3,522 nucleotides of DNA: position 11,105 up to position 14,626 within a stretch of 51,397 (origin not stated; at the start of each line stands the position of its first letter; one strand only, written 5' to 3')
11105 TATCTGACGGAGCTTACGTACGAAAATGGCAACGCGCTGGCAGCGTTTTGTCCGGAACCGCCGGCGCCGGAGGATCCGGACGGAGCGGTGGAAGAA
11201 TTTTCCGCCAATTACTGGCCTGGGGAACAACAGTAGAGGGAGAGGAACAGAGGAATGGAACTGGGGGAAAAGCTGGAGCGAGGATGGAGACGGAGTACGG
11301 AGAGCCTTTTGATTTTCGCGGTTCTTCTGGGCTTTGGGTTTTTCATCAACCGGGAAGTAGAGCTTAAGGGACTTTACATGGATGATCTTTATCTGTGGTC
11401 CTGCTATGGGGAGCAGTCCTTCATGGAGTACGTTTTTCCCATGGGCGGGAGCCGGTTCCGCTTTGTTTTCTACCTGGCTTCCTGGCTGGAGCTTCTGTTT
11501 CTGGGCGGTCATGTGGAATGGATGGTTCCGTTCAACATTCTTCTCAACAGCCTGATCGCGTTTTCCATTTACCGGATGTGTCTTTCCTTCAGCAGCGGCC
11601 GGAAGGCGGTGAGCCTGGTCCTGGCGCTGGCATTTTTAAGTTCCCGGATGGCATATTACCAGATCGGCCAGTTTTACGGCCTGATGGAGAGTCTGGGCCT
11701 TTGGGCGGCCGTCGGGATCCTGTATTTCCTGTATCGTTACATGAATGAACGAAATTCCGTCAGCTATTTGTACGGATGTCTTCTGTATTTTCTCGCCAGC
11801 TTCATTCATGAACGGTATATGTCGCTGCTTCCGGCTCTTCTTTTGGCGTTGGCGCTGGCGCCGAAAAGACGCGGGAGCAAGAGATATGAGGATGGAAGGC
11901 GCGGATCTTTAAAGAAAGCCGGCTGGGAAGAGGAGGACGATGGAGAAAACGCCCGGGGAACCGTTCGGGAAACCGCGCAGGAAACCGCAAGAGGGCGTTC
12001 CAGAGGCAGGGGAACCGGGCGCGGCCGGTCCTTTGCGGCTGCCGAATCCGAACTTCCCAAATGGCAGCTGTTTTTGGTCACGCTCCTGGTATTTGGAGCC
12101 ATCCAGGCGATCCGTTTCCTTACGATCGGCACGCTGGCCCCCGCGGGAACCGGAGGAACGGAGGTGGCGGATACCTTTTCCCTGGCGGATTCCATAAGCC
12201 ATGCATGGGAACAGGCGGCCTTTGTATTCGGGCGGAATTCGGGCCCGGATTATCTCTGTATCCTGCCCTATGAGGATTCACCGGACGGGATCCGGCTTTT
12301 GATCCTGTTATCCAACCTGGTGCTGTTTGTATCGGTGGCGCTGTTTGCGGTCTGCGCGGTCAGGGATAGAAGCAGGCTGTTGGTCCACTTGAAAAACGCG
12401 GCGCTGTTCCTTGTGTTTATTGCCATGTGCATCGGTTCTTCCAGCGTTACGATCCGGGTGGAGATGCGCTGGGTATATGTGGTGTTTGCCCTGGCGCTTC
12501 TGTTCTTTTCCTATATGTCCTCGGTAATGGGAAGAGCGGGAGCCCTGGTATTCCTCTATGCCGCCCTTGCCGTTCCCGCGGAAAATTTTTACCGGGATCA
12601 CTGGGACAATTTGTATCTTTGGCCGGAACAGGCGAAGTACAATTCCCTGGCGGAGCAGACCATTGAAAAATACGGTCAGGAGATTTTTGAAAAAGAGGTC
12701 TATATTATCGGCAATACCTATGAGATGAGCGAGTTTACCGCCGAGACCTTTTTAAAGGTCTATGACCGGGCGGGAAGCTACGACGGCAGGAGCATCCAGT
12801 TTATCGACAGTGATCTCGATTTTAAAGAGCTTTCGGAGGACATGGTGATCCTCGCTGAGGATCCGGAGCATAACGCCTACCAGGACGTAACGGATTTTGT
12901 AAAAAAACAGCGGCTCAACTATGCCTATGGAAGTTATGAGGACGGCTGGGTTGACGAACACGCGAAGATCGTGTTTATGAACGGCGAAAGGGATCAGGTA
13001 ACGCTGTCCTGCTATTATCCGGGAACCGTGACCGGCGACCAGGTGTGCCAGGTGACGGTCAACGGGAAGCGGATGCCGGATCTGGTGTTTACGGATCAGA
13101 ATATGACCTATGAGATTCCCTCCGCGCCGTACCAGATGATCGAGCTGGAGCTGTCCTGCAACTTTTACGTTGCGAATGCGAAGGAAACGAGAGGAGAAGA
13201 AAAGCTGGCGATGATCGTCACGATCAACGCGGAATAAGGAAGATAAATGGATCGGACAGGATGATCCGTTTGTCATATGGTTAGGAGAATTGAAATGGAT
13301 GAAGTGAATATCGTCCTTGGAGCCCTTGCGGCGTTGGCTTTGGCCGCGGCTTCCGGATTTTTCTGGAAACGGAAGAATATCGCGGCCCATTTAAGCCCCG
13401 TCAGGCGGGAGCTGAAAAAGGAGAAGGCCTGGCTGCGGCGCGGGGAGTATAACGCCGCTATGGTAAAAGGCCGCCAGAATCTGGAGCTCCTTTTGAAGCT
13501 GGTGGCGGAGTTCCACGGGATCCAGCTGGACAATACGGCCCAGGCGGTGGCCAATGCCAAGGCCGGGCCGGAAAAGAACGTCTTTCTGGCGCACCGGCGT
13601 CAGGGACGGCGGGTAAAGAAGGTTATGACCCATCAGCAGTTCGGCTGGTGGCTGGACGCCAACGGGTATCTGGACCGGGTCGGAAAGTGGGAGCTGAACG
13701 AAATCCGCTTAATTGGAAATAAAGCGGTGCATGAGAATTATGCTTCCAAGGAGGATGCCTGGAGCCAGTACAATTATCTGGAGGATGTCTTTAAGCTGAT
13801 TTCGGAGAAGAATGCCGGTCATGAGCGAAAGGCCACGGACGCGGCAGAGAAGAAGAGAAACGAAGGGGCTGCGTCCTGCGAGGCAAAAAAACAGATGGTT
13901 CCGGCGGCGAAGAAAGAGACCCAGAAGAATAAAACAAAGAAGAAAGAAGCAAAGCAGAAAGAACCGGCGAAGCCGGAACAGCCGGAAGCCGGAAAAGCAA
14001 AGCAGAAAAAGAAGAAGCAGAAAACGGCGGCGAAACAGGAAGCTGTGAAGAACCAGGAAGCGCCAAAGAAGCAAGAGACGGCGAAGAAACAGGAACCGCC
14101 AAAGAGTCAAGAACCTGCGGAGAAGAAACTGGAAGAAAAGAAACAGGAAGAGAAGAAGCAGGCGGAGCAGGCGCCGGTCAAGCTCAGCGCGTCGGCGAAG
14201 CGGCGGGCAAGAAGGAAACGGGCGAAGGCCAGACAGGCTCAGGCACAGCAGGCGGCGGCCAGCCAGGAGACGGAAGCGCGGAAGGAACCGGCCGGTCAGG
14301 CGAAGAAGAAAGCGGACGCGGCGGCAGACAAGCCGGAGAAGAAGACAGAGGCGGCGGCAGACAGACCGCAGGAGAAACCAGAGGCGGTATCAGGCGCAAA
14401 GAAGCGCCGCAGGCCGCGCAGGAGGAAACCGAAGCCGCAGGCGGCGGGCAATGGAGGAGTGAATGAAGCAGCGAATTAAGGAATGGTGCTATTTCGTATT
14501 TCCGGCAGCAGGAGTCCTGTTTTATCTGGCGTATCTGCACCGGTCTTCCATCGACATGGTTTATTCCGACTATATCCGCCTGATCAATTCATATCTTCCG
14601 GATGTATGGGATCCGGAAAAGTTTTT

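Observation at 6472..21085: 14.6 kb, 11-gene single-strand operon combining LtaS-like, three GT-C-like, CDP-sugar, LicD and GtrB-like functions: candidate undescribed envelope glycopolymer system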

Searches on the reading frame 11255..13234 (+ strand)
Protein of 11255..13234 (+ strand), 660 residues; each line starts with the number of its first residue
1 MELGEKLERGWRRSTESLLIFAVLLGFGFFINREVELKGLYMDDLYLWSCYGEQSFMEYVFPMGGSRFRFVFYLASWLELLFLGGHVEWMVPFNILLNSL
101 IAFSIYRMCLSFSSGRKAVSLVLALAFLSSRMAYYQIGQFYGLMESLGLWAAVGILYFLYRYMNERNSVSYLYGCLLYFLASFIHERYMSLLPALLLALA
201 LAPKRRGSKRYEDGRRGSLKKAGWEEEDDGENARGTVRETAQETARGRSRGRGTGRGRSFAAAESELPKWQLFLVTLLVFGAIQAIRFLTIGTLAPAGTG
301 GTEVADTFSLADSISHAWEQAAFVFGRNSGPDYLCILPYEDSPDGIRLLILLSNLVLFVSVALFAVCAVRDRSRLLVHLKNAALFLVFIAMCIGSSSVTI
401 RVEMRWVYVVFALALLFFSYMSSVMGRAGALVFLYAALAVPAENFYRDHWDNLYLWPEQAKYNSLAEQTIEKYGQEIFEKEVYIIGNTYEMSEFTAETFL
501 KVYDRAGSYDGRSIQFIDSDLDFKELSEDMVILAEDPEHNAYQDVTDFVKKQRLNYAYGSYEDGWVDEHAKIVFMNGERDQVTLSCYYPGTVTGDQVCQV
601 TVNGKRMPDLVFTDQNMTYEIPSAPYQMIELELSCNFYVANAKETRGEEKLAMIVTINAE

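Call 3: search_protein_families(library=pfam, proteins=[window:11255-13234:+], max_evalue=0.01)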
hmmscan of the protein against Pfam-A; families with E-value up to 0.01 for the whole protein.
window:11255-13234:+ (660 aa): 0 families

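Call 5: search_protein_families(library=ncbifam, proteins=[window:11255-13234:+], max_evalue=0.01)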
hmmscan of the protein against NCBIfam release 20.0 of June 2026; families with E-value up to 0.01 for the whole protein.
window:11255-13234:+ (660 aa): 0 families

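Call 18: find_homologous_proteins(query=window:11255-13234:+)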
Query window:11255-13234:+ (660 aa): 1670 proteins with E <= 0.001 among 8000 candidates; the best 120 are listed.
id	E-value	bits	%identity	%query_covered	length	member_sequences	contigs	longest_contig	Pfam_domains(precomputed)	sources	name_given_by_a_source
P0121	0.0e+0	1470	98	100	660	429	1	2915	-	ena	-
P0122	0.0e+0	1355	93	100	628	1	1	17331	-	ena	-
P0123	0.0e+0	1354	93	100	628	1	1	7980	-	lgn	-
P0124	0.0e+0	1346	92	100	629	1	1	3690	-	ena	-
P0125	0.0e+0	1344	93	100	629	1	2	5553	-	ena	-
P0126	0.0e+0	1342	92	100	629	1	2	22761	-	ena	-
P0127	0.0e+0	1341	92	100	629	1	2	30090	-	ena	-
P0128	0.0e+0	1340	92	100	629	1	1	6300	-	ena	-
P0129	0.0e+0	1340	92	100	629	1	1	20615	-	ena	-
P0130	0.0e+0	1339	92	100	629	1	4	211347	-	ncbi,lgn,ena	-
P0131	0.0e+0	1337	92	100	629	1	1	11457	-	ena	-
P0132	0.0e+0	1337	92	100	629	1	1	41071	-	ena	-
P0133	0.0e+0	1327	92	100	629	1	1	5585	-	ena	-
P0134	0.0e+0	1115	75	100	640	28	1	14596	-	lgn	-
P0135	0.0e+0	1100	74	100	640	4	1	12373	-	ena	-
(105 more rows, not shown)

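Call 23: search_solved_structures(query=A3, max_evalue=10)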
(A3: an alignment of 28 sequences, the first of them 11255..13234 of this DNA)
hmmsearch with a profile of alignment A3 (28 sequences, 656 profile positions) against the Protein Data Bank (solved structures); distinct sequences matched with E-value up to 10: 6.
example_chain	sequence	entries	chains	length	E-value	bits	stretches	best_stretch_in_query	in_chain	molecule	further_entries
7cu3_B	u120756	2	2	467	0.009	17.6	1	196-287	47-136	Transmembrane protein FAM155A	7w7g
7wji_D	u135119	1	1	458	2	9.8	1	216-272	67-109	Transmembrane protein FAM155A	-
6xiw_B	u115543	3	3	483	2.2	9.7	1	216-272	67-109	Transmembrane protein FAM155A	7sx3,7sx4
7cm3_B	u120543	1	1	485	2.2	9.7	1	216-272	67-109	Transmembrane protein FAM155A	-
5xxb_G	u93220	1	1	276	2.4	9.5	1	564-636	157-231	Ribosomal protein eL8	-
6qe2_A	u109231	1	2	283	3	9.2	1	291-351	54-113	Monoacylglycerol lipase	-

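Call 34: predict_structure(alignment_id=A3)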
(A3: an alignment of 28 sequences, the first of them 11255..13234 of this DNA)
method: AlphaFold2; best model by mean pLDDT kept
length: 660 residues; sequences in the alignment: 28
mean_pLDDT: 72.0   pTM: 0.65
mean pLDDT of the five models: 72.0, 70.3, 70.2, 66.2, 62.5
residues with pLDDT >= 90: 150; 70-90: 257; 50-70: 143; < 50: 110
segments of 3 or more residues with pLDDT < 50: 38-42, 207-265, 296-308, 397-404, 452-457, 490-495, 520-522, 554-560
pLDDT, mean of each block of 10 residues (from residue 1): 60 80 92 61 59 73 59 79 74 88 95 93 93 71 79 94 90 93 77 91 61 39 32 30 33 31 60 93 80 49 39 67 72 64 90 94 94 90 92 60 63 94 93 94 81 51 71 77 66 50 62 55 64 74 74 47 69 70 82 85 84 85 75 83 61 71
secondary structure, 60 per line:
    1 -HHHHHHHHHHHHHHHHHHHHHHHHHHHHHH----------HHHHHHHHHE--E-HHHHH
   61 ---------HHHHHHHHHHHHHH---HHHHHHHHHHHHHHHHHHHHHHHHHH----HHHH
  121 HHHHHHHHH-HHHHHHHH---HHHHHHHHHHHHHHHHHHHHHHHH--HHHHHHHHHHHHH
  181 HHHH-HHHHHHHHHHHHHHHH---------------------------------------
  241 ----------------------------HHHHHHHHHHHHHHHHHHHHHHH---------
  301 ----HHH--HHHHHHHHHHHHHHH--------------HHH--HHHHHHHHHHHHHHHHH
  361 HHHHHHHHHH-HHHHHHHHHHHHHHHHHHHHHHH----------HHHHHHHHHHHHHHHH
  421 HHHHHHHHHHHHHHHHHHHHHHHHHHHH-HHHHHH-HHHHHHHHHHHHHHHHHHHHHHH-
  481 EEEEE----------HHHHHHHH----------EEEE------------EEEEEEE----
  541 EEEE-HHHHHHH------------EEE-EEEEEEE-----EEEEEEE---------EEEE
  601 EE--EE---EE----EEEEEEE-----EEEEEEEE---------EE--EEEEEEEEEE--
elements in order (helices of 4 or more, strands of 3 or more residues): H2-31 H42-50 H56-60 H70-83 H87-112 H117-129 H131-138 H142-165 H168-184 H186-201 H269-291 H310-324 H344-370 H372-394 H405-448 H450-455 H457-479 E481-485 H496-503 E514-517 E530-536 E541-544 H546-552 E565-567 E569-575 E581-587 E597-602 E616-622 E628-635 E649-658

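Call 38: fold_search(model_id=the predicted structure, library=pdb)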
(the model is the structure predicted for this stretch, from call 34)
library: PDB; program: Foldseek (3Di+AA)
matches with E <= 10: 734; with E <= 0.001: 0
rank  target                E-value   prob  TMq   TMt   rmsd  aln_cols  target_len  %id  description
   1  8agc_A                7.5e-03  1.00  0.34  0.33  16.3       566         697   13  Structure of yeast oligosaccharylransferase complex with lipid-linked oligosaccharide and non-acceptor peptide bound (released 2022-12-07)
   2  5ogl_A                1.3e-02  1.00  0.35  0.33  11.6       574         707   13  Structure of bacterial oligosaccharyltransferase PglB in complex with an acceptor peptide and an lipid-linked oligosac (released 2017-10-25)
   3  6gxc_A                1.4e-02  1.00  0.35  0.33  11.6       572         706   13  Bacterial oligosaccharyltransferase PglB in complex with an inhibitory peptide and a reactive lipid-linked oligosaccha (released 2018-11-14)
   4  7bvh_A                1.4e-02  0.99  0.35  0.25  16.3       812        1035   10  Crystal structure of arabinosyltransferase EmbC2-AcpM2 complex from Mycobacterium smegmatis complexed with di-arabinos (released 2020-04-29)
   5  8b6l_I                2.3e-02  0.99  0.31  0.30  17.1       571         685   12  Subtomogram average of the human Sec61-TRAP-OSTA-translocon (released 2022-12-07)
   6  3rce_A                3.5e-02  1.00  0.34  0.33  10.8       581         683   12  Bacterial oligosaccharyltransferase PglB (released 2011-06-15)
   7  5azw_B                4.3e-02  1.00  0.10  0.52   5.3        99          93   10  Crystal structure of p24beta1 GOLD domain (released 2016-09-14)
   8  8age_A                4.5e-02  1.00  0.35  0.35  12.0       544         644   11  Structure of yeast oligosaccharylransferase complex with acceptor peptide bound (released 2022-12-07)
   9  9fmt_C                5.8e-02  1.00  0.11  0.12   7.6       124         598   10  Cryo-EM structure of the BcsB hexameric crown from the E. coli cellulose secretion macrocomplex (released 2024-10-16)
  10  9fmt_F                5.8e-02  1.00  0.11  0.11  10.2       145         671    8  Cryo-EM structure of the BcsB hexameric crown from the E. coli cellulose secretion macrocomplex (released 2024-10-16)
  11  6bqm                  6.2e-02  0.99  0.12  0.17   8.4       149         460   10  Secreted serine protease VesC from Vibrio cholerae (released 2018-11-28)
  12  8if8_B                6.2e-02  0.82  0.29  0.31  18.0       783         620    9  Arabinosyltransferase AftA (released 2023-05-31)
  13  6yg8_D                7.4e-02  1.00  0.12  0.12   6.8       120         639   16  Cryo-EM structure of a BcsB pentamer in the context of an assembled Bcs macrocomplex (released 2021-02-24)
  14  2w3j                  7.4e-02  1.00  0.11  0.43   7.2       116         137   16  Structure of a family 35 carbohydrate binding module from an environmental isolate (released 2009-01-20)
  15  5ej1_B                7.4e-02  1.00  0.10  0.10   6.8       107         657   13  Pre-translocation state of bacterial cellulose synthase (released 2016-03-30)
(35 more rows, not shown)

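Call 75: search_protein_representatives(alignment_id=A3)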
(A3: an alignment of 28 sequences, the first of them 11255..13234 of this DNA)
Query: 28 sequences, 656 profile positions. Proteins with E-value up to 0.001 (for the whole library): 778; up to 1e-10: 504; up to 1e-30: 190. The best 150 are listed.
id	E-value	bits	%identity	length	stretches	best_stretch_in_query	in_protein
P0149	0.0e+00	1214.0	-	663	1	1-655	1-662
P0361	1.5e-197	674.4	-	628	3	429-655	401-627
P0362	1.8e-181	621.3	-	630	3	425-654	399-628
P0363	5.8e-168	576.6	-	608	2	261-655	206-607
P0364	8.6e-156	536.4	-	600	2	273-652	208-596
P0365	2.6e-155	534.9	-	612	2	262-655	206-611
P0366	2.2e-144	498.7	-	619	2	266-654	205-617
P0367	4.4e-141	487.8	-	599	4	16-168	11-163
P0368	2.3e-137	475.6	-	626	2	266-654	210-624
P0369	1.2e-133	463.2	-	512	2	261-548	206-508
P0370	2.6e-133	462.2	-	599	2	265-654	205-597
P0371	9.9e-133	460.2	-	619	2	273-654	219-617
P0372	4.9e-131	454.6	-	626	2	304-654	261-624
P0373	1.9e-129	449.4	-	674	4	13-165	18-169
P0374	3.5e-129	448.5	-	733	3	260-654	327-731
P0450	1.5e-52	195.3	-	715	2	277-539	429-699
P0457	6.0e-50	186.7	-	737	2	269-542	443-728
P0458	9.2e-50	186.1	-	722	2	264-539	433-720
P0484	1.2e-41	159.2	-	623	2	261-652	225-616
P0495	2.0e-38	148.6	-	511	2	259-547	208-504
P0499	3.3e-37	144.6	-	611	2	269-603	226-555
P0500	3.3e-37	144.6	-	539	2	262-540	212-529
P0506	8.9e-36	139.9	-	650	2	16-211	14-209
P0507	1.4e-35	139.2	-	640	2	37-207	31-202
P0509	7.0e-35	136.9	-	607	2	317-545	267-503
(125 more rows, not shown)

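Call 76: search_protein_families(library=pfam, proteins=[P0450, P0457, P0458, P0506, P0507, P0509, P0500, P0499, P0495, P0484], max_evalue=0.01)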
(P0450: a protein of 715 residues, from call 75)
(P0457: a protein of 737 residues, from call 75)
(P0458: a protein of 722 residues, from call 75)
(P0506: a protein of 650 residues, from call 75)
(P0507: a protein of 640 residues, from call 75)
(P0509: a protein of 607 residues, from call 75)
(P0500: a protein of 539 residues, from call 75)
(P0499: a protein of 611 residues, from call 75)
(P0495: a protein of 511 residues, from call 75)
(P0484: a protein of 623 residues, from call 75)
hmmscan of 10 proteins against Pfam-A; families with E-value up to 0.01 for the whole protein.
P0450 (715 aa): 1 family
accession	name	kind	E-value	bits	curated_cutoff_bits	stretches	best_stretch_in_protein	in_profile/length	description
PF06826.17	Asp-Al_Ex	-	0.009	16.3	27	1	459-516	53-111/167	Predicted Permease Membrane Region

P0457 (737 aa): 0 families

P0458 (722 aa): 0 families

P0506 (650 aa): 0 families

P0507 (640 aa): 0 families

P0509 (607 aa): 0 families

P0500 (539 aa): 0 families

P0499 (611 aa): 0 families

P0495 (511 aa): 1 family
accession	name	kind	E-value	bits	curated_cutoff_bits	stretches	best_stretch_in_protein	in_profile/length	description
PF13231.12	PMT_2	-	3e-06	28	26.1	1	69-226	4-155/160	Dolichyl-phosphate-mannose-protein mannosyltransferase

P0484 (623 aa): 1 family
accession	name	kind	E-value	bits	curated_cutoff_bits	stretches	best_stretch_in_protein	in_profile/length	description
PF04120.17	Iron_permease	-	0.0043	17.3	25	1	65-124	4-63/128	Low affinity iron permease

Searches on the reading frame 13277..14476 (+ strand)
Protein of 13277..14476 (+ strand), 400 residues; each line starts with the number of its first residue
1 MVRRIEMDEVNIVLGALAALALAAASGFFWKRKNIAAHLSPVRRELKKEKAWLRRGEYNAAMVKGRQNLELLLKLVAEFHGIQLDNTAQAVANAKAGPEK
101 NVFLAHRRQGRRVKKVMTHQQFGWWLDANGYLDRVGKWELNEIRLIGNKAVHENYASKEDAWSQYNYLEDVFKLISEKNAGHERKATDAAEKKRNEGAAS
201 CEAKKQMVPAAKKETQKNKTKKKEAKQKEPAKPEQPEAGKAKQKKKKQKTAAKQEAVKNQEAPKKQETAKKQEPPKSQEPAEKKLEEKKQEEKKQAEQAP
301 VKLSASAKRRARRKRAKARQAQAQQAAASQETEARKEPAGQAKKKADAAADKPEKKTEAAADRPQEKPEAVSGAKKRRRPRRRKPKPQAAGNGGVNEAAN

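Call 3: search_protein_families(library=pfam, proteins=[window:13277-14476:+], max_evalue=0.01)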
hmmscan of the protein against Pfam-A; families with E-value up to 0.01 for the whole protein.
window:13277-14476:+ (400 aa): 0 families

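Call 5: search_protein_families(library=ncbifam, proteins=[window:13277-14476:+], max_evalue=0.01)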
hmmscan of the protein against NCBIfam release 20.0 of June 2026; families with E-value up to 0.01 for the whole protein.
window:13277-14476:+ (400 aa): 1 family
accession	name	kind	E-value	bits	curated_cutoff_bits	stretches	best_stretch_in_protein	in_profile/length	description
NF058571.1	GVDTG_CTERM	domain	0.0066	16.7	29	0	9-33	20-43/44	GVDTG sorting domain-containing protein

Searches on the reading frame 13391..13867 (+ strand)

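Call 80: search_protein_families(library=pfam, proteins=[window:13391-13867:+], max_evalue=1)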
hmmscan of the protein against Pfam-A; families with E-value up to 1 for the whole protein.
seq(159 aa): 2 families
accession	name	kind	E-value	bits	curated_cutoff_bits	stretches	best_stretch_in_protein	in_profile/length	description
PF13643.11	DUF4145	-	0.016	15.7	23.1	1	100-123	56-80/88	Domain of unknown function (DUF4145)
PF16151.10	DUF4859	-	0.062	13.7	22.6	1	38-94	14-71/120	Domain of unknown function (DUF4859)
